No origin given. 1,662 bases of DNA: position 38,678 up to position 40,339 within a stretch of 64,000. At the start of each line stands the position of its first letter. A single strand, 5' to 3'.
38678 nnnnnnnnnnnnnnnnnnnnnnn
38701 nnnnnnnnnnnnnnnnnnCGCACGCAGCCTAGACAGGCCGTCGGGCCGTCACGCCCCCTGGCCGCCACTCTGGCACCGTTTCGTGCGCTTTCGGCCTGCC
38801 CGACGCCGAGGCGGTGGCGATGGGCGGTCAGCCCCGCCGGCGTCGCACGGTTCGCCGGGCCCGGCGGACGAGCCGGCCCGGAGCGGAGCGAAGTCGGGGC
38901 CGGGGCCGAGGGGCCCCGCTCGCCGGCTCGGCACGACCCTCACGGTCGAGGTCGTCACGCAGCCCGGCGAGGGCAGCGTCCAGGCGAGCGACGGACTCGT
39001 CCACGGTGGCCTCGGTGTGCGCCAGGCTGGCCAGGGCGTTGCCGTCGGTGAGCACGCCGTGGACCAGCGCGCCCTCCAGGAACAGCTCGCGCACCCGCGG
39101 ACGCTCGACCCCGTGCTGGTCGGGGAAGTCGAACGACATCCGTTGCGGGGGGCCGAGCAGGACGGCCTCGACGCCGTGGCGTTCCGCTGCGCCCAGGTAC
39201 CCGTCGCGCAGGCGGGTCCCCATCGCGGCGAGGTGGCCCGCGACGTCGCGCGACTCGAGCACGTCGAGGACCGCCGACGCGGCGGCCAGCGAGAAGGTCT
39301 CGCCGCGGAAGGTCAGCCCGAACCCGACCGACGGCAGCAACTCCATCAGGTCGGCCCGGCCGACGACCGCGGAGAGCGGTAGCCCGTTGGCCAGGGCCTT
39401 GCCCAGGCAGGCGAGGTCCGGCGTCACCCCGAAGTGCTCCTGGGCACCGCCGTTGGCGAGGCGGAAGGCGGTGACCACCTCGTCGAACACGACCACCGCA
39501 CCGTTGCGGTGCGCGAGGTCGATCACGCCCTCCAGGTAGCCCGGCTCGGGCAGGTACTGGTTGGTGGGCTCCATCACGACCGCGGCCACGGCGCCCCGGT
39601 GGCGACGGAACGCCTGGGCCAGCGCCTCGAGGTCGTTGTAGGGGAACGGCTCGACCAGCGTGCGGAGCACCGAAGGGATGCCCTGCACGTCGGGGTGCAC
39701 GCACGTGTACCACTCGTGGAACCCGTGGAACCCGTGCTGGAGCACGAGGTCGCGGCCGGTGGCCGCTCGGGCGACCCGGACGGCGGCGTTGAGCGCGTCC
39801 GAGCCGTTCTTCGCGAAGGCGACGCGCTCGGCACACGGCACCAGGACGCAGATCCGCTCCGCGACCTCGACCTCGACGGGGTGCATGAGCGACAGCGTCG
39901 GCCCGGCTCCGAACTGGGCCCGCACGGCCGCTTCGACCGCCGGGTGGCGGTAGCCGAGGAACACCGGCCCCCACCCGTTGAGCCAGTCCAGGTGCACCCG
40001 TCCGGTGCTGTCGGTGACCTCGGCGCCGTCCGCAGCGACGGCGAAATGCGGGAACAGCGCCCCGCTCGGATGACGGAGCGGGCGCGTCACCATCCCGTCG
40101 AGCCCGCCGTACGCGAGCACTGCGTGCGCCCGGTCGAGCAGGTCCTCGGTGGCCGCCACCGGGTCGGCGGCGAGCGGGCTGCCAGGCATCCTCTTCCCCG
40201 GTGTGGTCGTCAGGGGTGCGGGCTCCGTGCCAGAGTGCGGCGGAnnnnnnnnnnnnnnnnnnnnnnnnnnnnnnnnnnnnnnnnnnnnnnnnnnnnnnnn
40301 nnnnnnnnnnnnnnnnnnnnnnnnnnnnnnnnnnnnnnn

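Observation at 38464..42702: Accessory pocket (excisionase-type HTH, class-III aminotransferase, Stf0-like sulfotransferase, coupled radical-SAM/SPASM enzyme) inside the conserved phoH...hemW housekeeping block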

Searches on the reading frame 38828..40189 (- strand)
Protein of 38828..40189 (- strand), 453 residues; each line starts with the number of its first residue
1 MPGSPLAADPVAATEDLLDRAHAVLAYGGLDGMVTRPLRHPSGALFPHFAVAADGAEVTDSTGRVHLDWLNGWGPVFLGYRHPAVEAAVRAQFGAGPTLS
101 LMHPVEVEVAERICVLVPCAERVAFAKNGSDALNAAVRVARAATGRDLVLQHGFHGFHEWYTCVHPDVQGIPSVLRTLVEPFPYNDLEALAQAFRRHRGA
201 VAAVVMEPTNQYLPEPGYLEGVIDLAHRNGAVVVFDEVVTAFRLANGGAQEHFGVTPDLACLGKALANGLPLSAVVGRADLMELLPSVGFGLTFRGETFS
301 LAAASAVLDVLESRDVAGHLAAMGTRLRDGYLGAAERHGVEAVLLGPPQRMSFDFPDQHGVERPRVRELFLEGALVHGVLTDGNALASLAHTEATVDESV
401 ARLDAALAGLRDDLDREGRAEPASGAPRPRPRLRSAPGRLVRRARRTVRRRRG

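Call 6: search_protein_families(library=pfam, proteins=[window:38828-40189:-], max_evalue=0.01)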
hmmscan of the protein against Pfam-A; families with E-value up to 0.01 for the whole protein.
window:38828-40189:- (453 aa): 1 family
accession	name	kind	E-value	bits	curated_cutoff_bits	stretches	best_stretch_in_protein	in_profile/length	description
PF00202.27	Aminotran_3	-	3.5e-43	148.3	30.5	1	48-379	11-369/403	Aminotransferase class-III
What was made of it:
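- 38828..40189 (-): Class-III (GSA-aminomutase-like) PLP aminotransferase, 453 aa. The PLP lysine K264 is encoded at 39398-39400. PF00202 E 3.5e-43 (call 6).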

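Call 7: search_protein_families(library=ncbifam, proteins=[window:38828-40189:-], max_evalue=0.01)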
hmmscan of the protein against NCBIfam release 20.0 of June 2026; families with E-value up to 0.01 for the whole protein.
window:38828-40189:- (453 aa): 68 families (the best 25 are shown)
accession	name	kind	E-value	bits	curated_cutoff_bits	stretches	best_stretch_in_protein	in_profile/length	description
NF004856.0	PRK06209.1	equivalog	1.2e-80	271.2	486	1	45-416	39-422/450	glutamate-1-semialdehyde 2,1-aminomutase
NF000818.0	PRK00062.1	subfamily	2.1e-64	217.8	398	1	16-346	8-352/429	glutamate-1-semialdehyde 2,1-aminomutase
NF041362.1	GntE_guanitoxin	equivalog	1.4e-63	214.9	525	1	52-362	40-376/426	guanitoxin biosynthesis PLP-dependent transaminase GntE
TIGR00713.1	hemL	equivalog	9.7e-62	209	527.3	1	30-358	13-360/423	glutamate-1-semialdehyde 2,1-aminomutase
NF009055.0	PRK12389.1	equivalog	3.5e-57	193.9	637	1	45-343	34-350/431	glutamate-1-semialdehyde 2,1-aminomutase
NF002874.0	PRK03244.1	equivalog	5.5e-41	140.6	457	1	52-331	31-319/399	acetylornithine transaminase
TIGR00700.1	GABAtrnsam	equivalog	1.2e-39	136.1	506.65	2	200-330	197-332/420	4-aminobutyrate--2-oxoglutarate transaminase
NF001864.0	PRK00615.1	equivalog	4.7e-37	127.6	706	1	35-324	23-332/433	glutamate-1-semialdehyde aminotransferase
NF005993.0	PRK08117.1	subfamily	1.1e-36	126.4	574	2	187-342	192-354/433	aspartate aminotransferase family protein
NF005692.0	PRK07495.1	equivalog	2.7e-36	125.1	724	1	50-329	26-332/425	4-aminobutyrate--2-oxoglutarate transaminase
NF004426.0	PRK05769.1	equivalog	1.9e-35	122.5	552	2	201-381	222-405/441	acetyl ornithine aminotransferase family protein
TIGR00707.1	argD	subfamily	3.1e-35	121.7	410.05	1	51-336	14-311/381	acetylornithine/succinylornithine family transaminase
NF002797.0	PRK02936.1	equivalog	5.3e-34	117.6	496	1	51-321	16-293/385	acetylornithine transaminase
NF005376.0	PRK06918.1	equivalog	5.4e-34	117.4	676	2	200-328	219-352/451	4-aminobutyrate--2-oxoglutarate transaminase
NF004714.0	PRK06058.1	subfamily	4e-33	114.7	639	2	200-327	223-355/447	4-aminobutyrate--2-oxoglutarate transaminase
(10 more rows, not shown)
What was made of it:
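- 38828..40189 (-): It falls below every NCBIfam equivalog cutoff; the best is PRK06209 at 271 bits against 486 (call 7).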

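Call 34: search_solved_structures(query=window:38828-40189:-, max_evalue=1e-20)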
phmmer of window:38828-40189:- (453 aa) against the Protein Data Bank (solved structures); distinct sequences matched with E-value up to 1e-20: 76 (the best 60 are shown).
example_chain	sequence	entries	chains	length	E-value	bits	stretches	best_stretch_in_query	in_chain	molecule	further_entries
6w80_A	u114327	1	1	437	1.3e-48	169.6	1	21-342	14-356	Glutamate-1-semialdehyde 2,1-aminomutase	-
2cfb_A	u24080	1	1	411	1.7e-48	169.2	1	53-405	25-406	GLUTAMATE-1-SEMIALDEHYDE 2,1-AMINOMUTASE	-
5i92_A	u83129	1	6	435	1.9e-48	169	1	32-343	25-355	Glutamate-1-semialdehyde 2,1-aminomutase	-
6hbs_A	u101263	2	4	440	8.3e-47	163.6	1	15-412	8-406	Aminopentol aminotransferase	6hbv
7lld_A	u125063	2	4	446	9.3e-47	163.5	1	44-400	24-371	C-6' aminotransferase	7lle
3fq8_A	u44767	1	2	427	1.1e-46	163.2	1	55-403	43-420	Glutamate-1-semialdehyde 2,1-aminomutase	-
2hoy_A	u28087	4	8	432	1.7e-46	162.5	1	55-403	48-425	Glutamate-1-semialdehyde 2,1-aminomutase (GSAM) apo-form | Glutamate-1-semialdehyde 2,1-aminomutase (GSAM) pmp-form | Glutamate-1-semialdehyde 2,1-aminomutase (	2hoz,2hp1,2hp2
3fq7_A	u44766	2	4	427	2e-46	162.3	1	55-403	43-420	Glutamate-1-semialdehyde 2,1-aminomutase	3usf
3fqa_A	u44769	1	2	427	2.2e-46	162.2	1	55-403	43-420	Glutamate-1-semialdehyde 2,1-aminomutase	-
2gsa_A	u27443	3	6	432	3.4e-46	161.6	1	55-403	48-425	GLUTAMATE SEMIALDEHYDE AMINOTRANSFERASE | PROTEIN (GLUTAMATE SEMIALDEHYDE AMINOTRANSFERASE)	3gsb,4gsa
3l44_A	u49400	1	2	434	5e-46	161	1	47-344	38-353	Glutamate-1-semialdehyde 2,1-aminomutase 1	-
3bs8_A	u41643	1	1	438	6.4e-45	157.4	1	32-383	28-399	Glutamate-1-semialdehyde 2,1-aminomutase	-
5hdm_A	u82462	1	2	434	1.3e-44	156.4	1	45-339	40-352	Glutamate-1-semialdehyde 2,1-aminomutase 1, chloroplastic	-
7lm0_A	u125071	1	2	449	3e-44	155.2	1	36-357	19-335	C-6' aminotransferase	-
4e77_A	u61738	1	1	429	5.7e-44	154.2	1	30-341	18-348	Glutamate-1-semialdehyde 2,1-aminomutase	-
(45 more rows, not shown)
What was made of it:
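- The aminotransferase's nearest solved relatives include aminoglycoside C-6' aminotransferases and aminopentol aminotransferase (call 34).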

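Call 46: find_homologous_proteins(query=window:38828-40189:-, max_evalue=1e-60)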
Query window:38828-40189:- (453 aa): 1066 proteins with E <= 1e-60 among 8000 candidates; the best 120 are listed.
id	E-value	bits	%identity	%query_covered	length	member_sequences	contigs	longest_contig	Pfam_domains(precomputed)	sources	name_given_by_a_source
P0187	1.7e-297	1005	100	100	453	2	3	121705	PF00202.28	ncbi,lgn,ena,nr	ncbi:MAG: aminotransferase class III-fold pyridoxal phosphate-dependent enzyme [Acidimicrobiales bac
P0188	2.3e-207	708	74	95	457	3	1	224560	PF00202.28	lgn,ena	-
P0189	2.2e-157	543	58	95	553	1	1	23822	PF00202.28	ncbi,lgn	ncbi:MAG: aminotransferase class III-fold pyridoxal phosphate-dependent enzyme [Planctomycetota bact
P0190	9.6e-153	528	54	94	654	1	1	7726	PF00202.28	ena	-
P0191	9.7e-152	524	57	95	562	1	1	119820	PF00202.28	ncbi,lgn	-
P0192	1.4e-151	524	60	89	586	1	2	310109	PF00202.28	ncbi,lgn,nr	ncbi:MAG: aminotransferase class III-fold pyridoxal phosphate-dependent enzyme [Planctomycetes bacte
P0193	1.5e-151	524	59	92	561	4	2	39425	PF00202.28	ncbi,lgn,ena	-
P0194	2.4e-151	523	61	89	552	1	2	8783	PF00202.28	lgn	-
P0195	2.3e-150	520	56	96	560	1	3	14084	PF00202.28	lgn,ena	-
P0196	5.6e-150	519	58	91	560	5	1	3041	PF00202.28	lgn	-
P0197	1.4e-149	517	57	94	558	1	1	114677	PF00202.28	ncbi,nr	ncbi:MAG: aminotransferase class III-fold pyridoxal phosphate-dependent enzyme [Planctomycetes bacte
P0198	1.7e-149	517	60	90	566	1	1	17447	PF00202.28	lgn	-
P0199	1.5e-148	514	56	89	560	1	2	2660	PF00202.28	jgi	-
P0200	4.1e-148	512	57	89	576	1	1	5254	PF00202.28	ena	-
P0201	6.3e-148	512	58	94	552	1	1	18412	PF00202.28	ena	-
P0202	3.2e-147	509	56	90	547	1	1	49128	PF00202.28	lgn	-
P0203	5.2e-147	509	57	96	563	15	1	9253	PF00202.28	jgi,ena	-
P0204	7.2e-147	508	55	97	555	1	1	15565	PF00202.28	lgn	-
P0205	8.3e-146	505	59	86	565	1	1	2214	PF00202.28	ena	-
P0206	1.9e-144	500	59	87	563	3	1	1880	PF00202.28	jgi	jgi:glutamate-1-semialdehyde 2,1-aminomutase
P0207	2.4e-144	500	55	91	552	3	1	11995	PF00202.28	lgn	-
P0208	7.9e-144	498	54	88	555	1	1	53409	PF00202.28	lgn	-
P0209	2.3e-143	497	57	89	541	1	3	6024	PF00202.28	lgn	-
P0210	4.1e-143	496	58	90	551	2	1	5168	PF00202.28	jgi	jgi:glutamate-1-semialdehyde 2,1-aminomutase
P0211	4.9e-143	496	55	86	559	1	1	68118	PF00202.28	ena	-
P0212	7.8e-143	495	56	95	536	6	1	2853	PF00202.28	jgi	jgi:glutamate-1-semialdehyde 2,1-aminomutase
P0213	1.2e-142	494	58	86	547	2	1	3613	PF00202.28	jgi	jgi:glutamate-1-semialdehyde 2,1-aminomutase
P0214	3.1e-142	493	55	90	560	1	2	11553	PF00202.28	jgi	jgi:glutamate-1-semialdehyde aminotransferase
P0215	3.1e-142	493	57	87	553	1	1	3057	PF00202.28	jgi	jgi:glutamate-1-semialdehyde 2,1-aminomutase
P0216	5.2e-142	492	56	96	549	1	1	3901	PF00202.28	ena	-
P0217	6.2e-142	492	56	92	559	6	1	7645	PF00202.28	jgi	-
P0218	1.2e-141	491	55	89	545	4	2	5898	PF00202.28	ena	-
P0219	1.7e-141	491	56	88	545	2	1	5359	PF00202.28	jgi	jgi:glutamate-1-semialdehyde aminotransferase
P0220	1.8e-141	491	54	92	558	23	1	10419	PF00202.28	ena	-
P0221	1.9e-141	490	57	92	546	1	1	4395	PF00202.28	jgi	jgi:glutamate-1-semialdehyde aminotransferase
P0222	2.3e-141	490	55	89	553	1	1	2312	PF00202.28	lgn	-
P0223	2.4e-141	490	53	91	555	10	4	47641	PF00202.28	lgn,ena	-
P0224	3.2e-141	490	57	90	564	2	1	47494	PF00202.28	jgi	jgi:glutamate-1-semialdehyde 2,1-aminomutase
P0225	4.0e-141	489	56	90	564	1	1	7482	PF00202.28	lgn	-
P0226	5.7e-141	489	54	94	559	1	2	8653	PF00202.28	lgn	-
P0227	8.2e-141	488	56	90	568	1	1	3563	PF00202.28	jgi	jgi:glutamate-1-semialdehyde aminotransferase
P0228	1.2e-140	488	55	92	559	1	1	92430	PF00202.28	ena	-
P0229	1.4e-140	488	51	96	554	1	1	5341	PF00202.28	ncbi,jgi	jgi:glutamate-1-semialdehyde aminotransferase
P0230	1.4e-140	488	56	85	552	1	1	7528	PF00202.28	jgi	jgi:glutamate-1-semialdehyde aminotransferase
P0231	1.6e-140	487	56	88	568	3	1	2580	PF00202.28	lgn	-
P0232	2.6e-140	487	59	86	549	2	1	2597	PF00202.28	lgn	-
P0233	3.8e-140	486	56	92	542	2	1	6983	PF00202.28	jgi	jgi:glutamate-1-semialdehyde 2,1-aminomutase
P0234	3.9e-140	486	56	92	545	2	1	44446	PF00202.28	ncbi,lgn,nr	ncbi:MAG: aminotransferase class III-fold pyridoxal phosphate-dependent enzyme [Planctomycetes bacte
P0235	6.8e-140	485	57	88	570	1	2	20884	PF00202.28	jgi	jgi:glutamate-1-semialdehyde 2,1-aminomutase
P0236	1.6e-139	484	57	88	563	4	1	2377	PF00202.28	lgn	-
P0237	1.8e-139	484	53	97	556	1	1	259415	PF00202.28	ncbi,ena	-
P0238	3.0e-139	483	59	87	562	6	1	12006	PF00202.28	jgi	jgi:glutamate-1-semialdehyde 2,1-aminomutase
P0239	3.1e-139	483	55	89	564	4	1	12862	PF00202.28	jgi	jgi:glutamate-1-semialdehyde 2,1-aminomutase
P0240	6.2e-139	482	55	87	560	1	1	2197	PF00202.28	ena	-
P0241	7.4e-139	482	55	91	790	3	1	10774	PF00202.28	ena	-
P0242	1.0e-138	481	56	86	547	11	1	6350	PF00202.28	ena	-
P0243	1.2e-138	481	57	91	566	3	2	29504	PF00202.28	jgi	jgi:glutamate-1-semialdehyde 2,1-aminomutase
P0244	1.2e-138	481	58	87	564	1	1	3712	PF00202.28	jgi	jgi:glutamate-1-semialdehyde 2,1-aminomutase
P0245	1.4e-138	481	57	88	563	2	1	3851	PF00202.28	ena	-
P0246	1.6e-138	481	54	94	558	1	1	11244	PF00202.28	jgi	jgi:glutamate-1-semialdehyde aminotransferase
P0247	2.1e-138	480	56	89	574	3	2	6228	PF00202.28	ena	-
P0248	2.3e-138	480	53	94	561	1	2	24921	PF00202.28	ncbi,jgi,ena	-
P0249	4.1e-138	479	56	89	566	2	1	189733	PF00202.28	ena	-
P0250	4.6e-138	479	51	89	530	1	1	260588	PF00202.28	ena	-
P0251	4.8e-138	479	58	85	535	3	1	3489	PF00202.28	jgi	jgi:glutamate-1-semialdehyde aminotransferase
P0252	4.9e-138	479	56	90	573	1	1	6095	PF00202.28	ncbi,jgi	jgi:glutamate-1-semialdehyde aminotransferase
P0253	5.3e-138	479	59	85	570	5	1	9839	PF00202.28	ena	-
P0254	6.0e-138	479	56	89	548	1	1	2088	PF00202.28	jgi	jgi:glutamate-1-semialdehyde 2,1-aminomutase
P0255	8.1e-138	478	58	88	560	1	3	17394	PF00202.28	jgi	jgi:glutamate-1-semialdehyde 2,1-aminomutase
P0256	9.2e-138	478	59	85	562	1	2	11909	PF00202.28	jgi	jgi:glutamate-1-semialdehyde 2,1-aminomutase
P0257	9.3e-138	478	56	86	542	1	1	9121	PF00202.28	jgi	jgi:glutamate-1-semialdehyde aminotransferase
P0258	3.9e-137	476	55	91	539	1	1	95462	PF00155.28,PF00202.28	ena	-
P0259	4.1e-137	476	52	89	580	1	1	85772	PF00202.28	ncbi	ncbi:MAG: aminotransferase class III-fold pyridoxal phosphate-dependent enzyme [Mariniblastus sp.]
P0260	4.3e-137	476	52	96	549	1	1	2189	PF00202.28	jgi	jgi:glutamate-1-semialdehyde 2,1-aminomutase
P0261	5.2e-137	476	57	88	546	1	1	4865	PF00202.28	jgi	jgi:glutamate-1-semialdehyde 2,1-aminomutase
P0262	5.5e-137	476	54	91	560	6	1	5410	PF00202.28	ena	-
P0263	1.1e-136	475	57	85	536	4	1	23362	PF00202.28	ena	-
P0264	1.3e-136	474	56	87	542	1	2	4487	PF00202.28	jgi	jgi:glutamate-1-semialdehyde aminotransferase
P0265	1.9e-136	474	55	90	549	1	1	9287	PF00202.28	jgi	jgi:glutamate-1-semialdehyde aminotransferase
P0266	5.6e-136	472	55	88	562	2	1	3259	PF00202.28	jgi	jgi:glutamate-1-semialdehyde 2,1-aminomutase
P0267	5.6e-136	472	57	87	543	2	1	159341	PF00202.28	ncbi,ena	-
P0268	7.1e-136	472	52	93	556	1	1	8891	PF00202.28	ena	-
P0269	2.2e-135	470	54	90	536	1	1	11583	PF00202.28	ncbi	-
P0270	2.3e-135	470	57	88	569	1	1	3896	PF00202.28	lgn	-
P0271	2.5e-135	470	57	87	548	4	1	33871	PF00202.28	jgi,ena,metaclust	metaclust:\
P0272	3.1e-135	470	53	91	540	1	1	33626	PF00202.28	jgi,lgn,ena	-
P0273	4.4e-135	469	51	91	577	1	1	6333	PF00202.28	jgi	jgi:glutamate-1-semialdehyde 2,1-aminomutase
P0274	5.3e-135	469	50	94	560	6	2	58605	PF00202.28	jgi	-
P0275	6.3e-135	469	55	88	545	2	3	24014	PF00202.28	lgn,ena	-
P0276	9.1e-135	468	63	79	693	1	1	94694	PF00202.28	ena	-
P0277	9.5e-135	468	57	87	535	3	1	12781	PF00202.28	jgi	jgi:glutamate-1-semialdehyde 2,1-aminomutase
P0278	9.9e-135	468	54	92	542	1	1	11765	PF00202.28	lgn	-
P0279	1.3e-134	468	54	89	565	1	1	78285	PF00202.28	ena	-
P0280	1.6e-134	468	56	90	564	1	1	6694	PF00155.28,PF00202.28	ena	-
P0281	1.8e-134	467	59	83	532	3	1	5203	PF00202.28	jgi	jgi:glutamate-1-semialdehyde 2,1-aminomutase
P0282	2.5e-134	467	57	86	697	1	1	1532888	PF00202.28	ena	-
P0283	4.3e-134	466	54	88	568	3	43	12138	PF00202.28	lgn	-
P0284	5.0e-134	466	54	86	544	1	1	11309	PF00202.28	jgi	jgi:glutamate-1-semialdehyde aminotransferase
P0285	1.0e-133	465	56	87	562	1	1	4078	PF00202.28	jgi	jgi:glutamate-1-semialdehyde 2,1-aminomutase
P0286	1.5e-133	464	54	90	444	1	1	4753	PF00202.28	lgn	-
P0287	1.6e-133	464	56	85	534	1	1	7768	PF00202.28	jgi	jgi:glutamate-1-semialdehyde aminotransferase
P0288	2.2e-133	464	54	86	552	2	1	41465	PF00202.28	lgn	-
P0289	2.8e-133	464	54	89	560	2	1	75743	PF00202.28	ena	-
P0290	4.8e-133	463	52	89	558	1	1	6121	PF00202.28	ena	-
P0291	8.5e-133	462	51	90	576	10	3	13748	PF00202.28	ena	-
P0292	1.5e-132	461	59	83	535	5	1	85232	PF00202.28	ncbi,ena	-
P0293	2.5e-132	460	55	87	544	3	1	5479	PF00202.28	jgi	jgi:glutamate-1-semialdehyde 2,1-aminomutase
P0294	3.1e-132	460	57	82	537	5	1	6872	PF00202.28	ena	-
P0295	4.9e-132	459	54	88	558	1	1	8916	PF00202.28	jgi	jgi:glutamate-1-semialdehyde 2,1-aminomutase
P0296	5.4e-132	459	59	83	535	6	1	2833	PF00202.28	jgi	jgi:glutamate-1-semialdehyde 2,1-aminomutase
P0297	6.0e-132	459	56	85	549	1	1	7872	PF00202.28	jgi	jgi:glutamate-1-semialdehyde aminotransferase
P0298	6.6e-132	459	56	87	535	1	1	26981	PF00202.28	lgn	-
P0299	1.0e-131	458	56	88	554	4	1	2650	PF00202.28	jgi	jgi:glutamate-1-semialdehyde aminotransferase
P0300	1.3e-131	458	55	88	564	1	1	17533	PF00202.28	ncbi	-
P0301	1.8e-131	458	53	87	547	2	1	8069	PF00202.28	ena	-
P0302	2.0e-131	457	53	93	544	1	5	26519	PF00202.28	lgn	-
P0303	2.1e-131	457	50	90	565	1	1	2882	PF00202.28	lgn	-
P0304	2.2e-131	457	52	94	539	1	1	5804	PF00202.28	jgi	-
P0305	3.5e-131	457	52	93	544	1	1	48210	PF00202.28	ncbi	-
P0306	4.1e-131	456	52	94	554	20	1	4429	PF00202.28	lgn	-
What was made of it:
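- Closest known: Aminoglycoside C-6' aminotransferases. Different: It forms its own orthologous group at 50% identity or more, with over 100 clusters (call 46).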

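Call 48: find_encoding_contigs(protein=P0192, flank=10000, max_places=1)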
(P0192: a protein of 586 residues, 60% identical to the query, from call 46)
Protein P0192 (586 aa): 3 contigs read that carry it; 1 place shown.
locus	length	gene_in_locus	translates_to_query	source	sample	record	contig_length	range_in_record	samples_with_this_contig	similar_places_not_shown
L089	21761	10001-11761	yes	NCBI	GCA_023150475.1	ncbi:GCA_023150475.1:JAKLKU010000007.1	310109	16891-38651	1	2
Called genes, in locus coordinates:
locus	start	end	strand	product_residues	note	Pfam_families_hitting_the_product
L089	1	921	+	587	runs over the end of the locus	PF07676:PD40 (faint), PF26549:Tricorn_N (faint)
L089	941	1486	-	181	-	-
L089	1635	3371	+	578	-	PF26549:Tricorn_N (faint), PF07676:PD40 (faint)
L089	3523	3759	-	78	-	PF11810:DUF3332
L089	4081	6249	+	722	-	PF13517:FG-GAP_3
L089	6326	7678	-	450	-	PF01547:SBP_bac_1, PF13416:SBP_bac_8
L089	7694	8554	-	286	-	PF09370:PEP_hydrolase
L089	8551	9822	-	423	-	PF06792:UPF0261, PF23189:UPF0261_C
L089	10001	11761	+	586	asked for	PF00202:Aminotran_3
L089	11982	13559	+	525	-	PF04055:Radical_SAM, PF13186:SPASM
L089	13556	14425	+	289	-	PF04055:Radical_SAM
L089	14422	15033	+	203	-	PF13186:SPASM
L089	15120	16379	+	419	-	-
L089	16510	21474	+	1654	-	PF06283:ThuA, PF23500:DUF7133, PF06283:ThuA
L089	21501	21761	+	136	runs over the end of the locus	PF00190:Cupin_1 (weak), PF07883:Cupin_2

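Call 49: find_encoding_contigs(protein=P0282, flank=10000, max_places=1)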
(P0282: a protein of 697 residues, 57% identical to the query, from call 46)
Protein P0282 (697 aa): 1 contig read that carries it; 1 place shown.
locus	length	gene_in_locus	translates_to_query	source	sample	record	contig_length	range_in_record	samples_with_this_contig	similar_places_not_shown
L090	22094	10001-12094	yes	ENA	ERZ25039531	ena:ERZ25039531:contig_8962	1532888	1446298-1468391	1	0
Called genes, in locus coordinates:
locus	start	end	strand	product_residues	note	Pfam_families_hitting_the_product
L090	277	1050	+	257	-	PF02557:VanY, PF01464:SLT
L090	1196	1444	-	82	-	-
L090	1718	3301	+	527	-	PF00027:cNMP_binding, PF03486:HI0933_like (faint), PF07992:Pyr_redox_2, PF12831:FAD_oxidored (weak), PF13738:Pyr_redox_3, PF00070:Pyr_redox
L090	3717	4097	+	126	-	PF01842:ACT (weak), PF13291:ACT_4 (faint), PF13840:ACT_7 (faint), PF22190:TTHA0829-like_ACT (faint), PF22629:ACT_AHAS_ss (faint), PF01842:ACT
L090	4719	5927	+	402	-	PF06441:EHN, PF00561:Abhydrolase_1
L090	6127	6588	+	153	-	-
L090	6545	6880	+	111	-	PF17991:Thioredoxin_10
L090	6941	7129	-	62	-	-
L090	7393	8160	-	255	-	PF09037:Sulphotransf, PF13469:Sulfotransfer_3 (weak)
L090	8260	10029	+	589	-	PF04055:Radical_SAM, PF13186:SPASM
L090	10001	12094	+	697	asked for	PF00202:Aminotran_3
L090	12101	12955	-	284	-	-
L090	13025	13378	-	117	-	-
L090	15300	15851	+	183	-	PF22920:UvrC_RNaseH, PF08459:UvrC_RNaseH_dom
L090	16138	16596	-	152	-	PF13487:HD_5, PF01966:HD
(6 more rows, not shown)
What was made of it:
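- In the reverse direction, 2 of 2 aminotransferase orthologues looked up have a radical-SAM/SPASM gene next door (calls 48, 49).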

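Call 55: search_protein_families(library=padloc, proteins=[window:38828-40189:-], max_evalue=0.01)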
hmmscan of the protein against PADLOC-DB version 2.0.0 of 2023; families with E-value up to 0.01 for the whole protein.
window:38828-40189:- (453 aa): 0 families
